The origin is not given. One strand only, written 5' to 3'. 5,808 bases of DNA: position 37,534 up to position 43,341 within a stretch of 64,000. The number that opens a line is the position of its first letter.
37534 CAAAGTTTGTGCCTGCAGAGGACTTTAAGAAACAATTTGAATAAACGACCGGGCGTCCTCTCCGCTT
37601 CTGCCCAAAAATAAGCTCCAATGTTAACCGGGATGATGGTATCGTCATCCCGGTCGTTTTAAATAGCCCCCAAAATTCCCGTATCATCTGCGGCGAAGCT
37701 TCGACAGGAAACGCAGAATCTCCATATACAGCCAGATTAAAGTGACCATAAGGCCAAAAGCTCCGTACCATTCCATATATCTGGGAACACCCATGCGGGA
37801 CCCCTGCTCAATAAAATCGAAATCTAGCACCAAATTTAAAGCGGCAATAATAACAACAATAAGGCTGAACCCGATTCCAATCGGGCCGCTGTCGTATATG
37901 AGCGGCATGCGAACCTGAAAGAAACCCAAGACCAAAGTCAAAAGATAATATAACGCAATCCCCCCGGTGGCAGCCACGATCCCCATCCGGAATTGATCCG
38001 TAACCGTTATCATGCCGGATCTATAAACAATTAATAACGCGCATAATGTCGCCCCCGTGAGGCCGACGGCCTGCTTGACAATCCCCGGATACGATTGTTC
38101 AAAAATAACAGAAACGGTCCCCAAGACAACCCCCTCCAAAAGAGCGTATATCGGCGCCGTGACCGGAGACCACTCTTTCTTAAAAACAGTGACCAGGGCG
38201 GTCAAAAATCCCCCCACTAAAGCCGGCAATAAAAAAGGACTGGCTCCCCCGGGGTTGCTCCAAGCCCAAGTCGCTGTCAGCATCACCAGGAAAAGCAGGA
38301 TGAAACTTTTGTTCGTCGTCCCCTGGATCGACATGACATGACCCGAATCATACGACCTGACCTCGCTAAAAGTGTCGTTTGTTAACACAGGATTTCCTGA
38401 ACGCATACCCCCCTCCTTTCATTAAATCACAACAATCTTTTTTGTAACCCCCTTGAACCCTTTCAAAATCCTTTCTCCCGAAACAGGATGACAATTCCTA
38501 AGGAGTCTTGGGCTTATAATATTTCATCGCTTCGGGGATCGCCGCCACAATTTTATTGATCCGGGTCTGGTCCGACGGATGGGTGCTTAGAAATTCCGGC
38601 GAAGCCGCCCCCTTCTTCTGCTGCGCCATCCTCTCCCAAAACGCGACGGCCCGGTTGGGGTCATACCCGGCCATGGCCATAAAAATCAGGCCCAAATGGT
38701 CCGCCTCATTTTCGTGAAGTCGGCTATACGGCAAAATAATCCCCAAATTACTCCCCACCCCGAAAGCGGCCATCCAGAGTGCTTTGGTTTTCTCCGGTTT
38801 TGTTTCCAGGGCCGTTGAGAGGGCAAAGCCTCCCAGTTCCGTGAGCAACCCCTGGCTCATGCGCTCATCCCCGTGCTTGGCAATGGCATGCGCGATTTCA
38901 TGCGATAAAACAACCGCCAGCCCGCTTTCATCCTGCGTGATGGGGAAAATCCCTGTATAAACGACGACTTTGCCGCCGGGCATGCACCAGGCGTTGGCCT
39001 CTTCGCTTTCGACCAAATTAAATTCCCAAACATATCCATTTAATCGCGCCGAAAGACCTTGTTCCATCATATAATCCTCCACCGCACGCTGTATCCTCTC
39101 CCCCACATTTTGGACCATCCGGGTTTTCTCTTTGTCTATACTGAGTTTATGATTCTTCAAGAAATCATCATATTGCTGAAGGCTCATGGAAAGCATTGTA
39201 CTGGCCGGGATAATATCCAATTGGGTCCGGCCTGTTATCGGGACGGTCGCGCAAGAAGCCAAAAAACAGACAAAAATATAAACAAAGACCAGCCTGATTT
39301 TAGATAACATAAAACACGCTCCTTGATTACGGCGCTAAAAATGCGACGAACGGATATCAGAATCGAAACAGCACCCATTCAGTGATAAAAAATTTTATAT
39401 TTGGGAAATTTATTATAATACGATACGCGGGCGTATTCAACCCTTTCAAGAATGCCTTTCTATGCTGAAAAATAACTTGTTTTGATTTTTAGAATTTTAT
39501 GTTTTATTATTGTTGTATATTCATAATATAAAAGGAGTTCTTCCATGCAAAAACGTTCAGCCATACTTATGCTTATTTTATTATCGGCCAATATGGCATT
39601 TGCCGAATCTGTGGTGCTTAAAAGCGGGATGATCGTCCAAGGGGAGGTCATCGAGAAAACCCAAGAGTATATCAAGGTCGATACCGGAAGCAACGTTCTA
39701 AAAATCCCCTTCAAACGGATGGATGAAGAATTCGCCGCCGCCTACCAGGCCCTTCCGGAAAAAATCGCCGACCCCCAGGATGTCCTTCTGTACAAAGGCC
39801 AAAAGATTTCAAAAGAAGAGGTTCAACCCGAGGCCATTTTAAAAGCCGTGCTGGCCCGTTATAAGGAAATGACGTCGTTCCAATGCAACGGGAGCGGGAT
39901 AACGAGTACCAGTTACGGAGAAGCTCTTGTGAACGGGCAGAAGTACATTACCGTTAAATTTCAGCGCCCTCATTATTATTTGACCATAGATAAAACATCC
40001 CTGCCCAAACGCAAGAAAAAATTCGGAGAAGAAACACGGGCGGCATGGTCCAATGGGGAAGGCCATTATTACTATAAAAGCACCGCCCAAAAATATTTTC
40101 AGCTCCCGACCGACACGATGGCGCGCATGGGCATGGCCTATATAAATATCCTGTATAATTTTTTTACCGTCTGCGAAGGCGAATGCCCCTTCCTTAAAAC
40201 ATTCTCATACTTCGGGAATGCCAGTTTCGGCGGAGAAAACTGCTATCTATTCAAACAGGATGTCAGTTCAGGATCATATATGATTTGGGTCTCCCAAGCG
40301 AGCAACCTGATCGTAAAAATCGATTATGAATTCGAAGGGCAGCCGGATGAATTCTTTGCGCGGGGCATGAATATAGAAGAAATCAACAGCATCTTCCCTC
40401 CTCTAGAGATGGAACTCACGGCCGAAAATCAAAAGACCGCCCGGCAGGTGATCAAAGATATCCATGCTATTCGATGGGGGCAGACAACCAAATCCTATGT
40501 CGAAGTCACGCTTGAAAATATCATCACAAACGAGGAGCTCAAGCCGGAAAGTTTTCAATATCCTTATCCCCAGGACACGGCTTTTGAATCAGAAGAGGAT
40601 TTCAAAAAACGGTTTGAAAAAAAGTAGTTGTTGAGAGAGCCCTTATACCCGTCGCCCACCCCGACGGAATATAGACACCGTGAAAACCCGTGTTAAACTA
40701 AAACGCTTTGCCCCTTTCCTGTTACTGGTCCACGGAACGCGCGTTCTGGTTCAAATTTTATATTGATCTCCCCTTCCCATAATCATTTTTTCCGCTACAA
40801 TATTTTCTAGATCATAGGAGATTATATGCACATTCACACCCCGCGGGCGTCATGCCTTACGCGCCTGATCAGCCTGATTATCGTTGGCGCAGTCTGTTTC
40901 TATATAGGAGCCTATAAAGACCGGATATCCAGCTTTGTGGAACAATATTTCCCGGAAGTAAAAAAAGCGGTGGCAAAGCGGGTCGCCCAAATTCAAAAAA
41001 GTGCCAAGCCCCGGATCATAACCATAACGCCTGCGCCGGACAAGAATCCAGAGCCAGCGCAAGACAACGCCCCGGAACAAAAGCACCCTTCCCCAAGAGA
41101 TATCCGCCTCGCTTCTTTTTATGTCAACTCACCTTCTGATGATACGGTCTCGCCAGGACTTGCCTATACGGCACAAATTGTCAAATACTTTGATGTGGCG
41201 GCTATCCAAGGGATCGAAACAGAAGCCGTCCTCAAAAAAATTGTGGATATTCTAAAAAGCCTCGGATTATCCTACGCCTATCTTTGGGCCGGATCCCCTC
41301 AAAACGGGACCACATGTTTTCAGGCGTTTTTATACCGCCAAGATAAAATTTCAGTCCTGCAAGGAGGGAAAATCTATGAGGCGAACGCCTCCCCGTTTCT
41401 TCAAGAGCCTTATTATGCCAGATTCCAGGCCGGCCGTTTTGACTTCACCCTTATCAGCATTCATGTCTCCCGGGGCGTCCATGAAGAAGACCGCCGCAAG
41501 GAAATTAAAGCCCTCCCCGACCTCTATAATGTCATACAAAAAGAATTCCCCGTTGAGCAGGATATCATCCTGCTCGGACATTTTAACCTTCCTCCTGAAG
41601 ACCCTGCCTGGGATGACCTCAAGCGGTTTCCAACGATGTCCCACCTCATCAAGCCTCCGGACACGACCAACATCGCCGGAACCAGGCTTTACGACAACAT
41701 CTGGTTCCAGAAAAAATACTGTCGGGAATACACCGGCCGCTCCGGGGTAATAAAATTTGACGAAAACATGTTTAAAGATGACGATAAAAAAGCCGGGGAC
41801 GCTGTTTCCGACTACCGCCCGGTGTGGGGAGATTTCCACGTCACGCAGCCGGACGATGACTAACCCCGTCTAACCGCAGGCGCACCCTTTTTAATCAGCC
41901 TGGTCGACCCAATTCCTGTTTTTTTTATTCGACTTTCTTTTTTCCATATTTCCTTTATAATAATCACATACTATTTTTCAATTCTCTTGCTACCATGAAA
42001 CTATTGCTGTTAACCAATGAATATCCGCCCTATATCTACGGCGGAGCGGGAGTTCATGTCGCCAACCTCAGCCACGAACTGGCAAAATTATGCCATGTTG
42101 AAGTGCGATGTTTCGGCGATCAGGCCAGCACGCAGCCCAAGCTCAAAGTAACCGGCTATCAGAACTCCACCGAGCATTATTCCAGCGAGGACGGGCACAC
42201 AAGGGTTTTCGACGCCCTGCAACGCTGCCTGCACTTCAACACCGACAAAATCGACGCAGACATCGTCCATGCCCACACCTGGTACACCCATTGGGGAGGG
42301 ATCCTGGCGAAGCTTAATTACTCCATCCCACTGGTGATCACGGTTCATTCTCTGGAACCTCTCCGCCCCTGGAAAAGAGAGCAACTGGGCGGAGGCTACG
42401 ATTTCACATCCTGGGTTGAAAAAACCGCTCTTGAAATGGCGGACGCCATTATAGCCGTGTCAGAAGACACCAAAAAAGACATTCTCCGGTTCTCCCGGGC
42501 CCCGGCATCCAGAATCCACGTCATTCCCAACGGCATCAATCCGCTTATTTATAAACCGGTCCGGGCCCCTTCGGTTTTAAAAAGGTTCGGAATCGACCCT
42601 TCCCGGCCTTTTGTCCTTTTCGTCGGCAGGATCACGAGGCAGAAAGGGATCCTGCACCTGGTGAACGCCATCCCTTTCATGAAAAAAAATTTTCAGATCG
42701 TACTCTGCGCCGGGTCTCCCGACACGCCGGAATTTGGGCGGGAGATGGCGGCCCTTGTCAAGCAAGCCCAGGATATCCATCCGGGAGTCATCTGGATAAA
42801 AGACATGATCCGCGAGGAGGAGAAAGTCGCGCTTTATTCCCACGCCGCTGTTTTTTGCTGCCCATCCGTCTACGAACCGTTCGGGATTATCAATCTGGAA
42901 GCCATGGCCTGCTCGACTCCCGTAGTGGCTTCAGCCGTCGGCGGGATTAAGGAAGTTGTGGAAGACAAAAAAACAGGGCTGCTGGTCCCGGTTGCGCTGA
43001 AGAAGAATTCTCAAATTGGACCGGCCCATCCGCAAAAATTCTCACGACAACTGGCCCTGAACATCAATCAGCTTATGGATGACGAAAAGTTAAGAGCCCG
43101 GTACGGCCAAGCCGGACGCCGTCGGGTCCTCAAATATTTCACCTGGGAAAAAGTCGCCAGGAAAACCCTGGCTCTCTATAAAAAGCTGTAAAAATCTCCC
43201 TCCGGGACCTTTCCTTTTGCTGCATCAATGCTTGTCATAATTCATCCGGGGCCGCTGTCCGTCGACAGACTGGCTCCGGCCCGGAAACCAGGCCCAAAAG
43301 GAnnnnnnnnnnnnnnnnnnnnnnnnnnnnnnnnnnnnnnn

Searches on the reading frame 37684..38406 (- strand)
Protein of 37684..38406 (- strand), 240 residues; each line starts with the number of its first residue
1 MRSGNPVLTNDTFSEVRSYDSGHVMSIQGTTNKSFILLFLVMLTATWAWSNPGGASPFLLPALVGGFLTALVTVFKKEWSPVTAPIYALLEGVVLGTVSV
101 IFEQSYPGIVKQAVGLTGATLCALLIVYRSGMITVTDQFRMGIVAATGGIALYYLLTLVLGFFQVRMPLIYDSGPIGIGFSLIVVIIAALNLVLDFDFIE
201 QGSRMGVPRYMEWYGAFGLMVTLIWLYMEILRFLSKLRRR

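Call 85: search_protein_families(library=pfam, proteins=[window:37684-38406:-], max_evalue=0.00001)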
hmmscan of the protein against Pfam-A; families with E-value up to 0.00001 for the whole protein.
window:37684-38406:- (240 aa): 2 families
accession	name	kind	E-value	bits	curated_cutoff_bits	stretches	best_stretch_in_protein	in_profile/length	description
PF12811.12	BaxI_1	-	4e-76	256.1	26.2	1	5-239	1-233/233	Bax inhibitor 1 like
PF01027.25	Bax1-I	-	7e-06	26.4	34.1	0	39-234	23-207/207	Inhibitor of apoptosis-promoting Bax1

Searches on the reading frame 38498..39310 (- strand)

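Call 85: search_protein_families(library=pfam, proteins=[window:38498-39310:-], max_evalue=0.00001)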
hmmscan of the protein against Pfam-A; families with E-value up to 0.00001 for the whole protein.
window:38498-39310:- (270 aa): 1 family
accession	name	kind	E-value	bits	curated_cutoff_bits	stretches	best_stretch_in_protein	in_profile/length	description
PF01435.24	Peptidase_M48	-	4.6e-33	115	20.3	1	71-255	5-183/186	Peptidase family M48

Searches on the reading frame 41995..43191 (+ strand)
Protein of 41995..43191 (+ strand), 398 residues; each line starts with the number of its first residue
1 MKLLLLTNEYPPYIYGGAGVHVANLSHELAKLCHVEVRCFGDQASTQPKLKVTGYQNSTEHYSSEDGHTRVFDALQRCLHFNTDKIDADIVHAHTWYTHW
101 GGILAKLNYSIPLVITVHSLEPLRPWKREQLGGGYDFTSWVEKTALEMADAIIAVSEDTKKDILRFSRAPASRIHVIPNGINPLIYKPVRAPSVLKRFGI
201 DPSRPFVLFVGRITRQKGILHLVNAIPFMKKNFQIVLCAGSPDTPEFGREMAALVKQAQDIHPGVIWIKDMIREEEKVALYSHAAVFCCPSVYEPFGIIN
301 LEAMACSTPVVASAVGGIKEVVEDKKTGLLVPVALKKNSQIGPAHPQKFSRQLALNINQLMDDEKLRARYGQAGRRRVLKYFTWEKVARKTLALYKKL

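Call 85: search_protein_families(library=pfam, proteins=[window:41995-43191:+], max_evalue=0.00001)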
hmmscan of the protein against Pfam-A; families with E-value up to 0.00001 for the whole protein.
window:41995-43191:+ (398 aa): 7 families
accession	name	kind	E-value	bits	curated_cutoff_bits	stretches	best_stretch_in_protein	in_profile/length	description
PF13439.12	Glyco_transf_4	-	2.9e-31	109.2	28.5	1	15-183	1-168/170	Glycosyltransferase Family 4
PF00534.26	Glycos_transf_1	-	7.2e-31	107.5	26.4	1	197-377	8-172/172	Glycosyl transferases group 1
PF13692.12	Glyco_trans_1_4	-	5.8e-28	98.4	27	1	205-333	2-126/142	Glycosyl transferases group 1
PF13579.12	Glyco_trans_4_4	-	4.4e-22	79.6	29.7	1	16-180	1-158/158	Glycosyl transferase 4-like domain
PF20706.3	GT4-conflict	-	4.9e-13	49.3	26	1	25-390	21-384/385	Family 4 Glycosyltransferase in conflict systems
PF08323.17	Glyco_transf_5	-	2.3e-11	44.3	22.7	1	82-166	122-227/239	Starch synthase catalytic domain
PF13524.12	Glyco_trans_1_2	-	7.3e-08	32.9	25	1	275-392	38-143/144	Glycosyl transferase-like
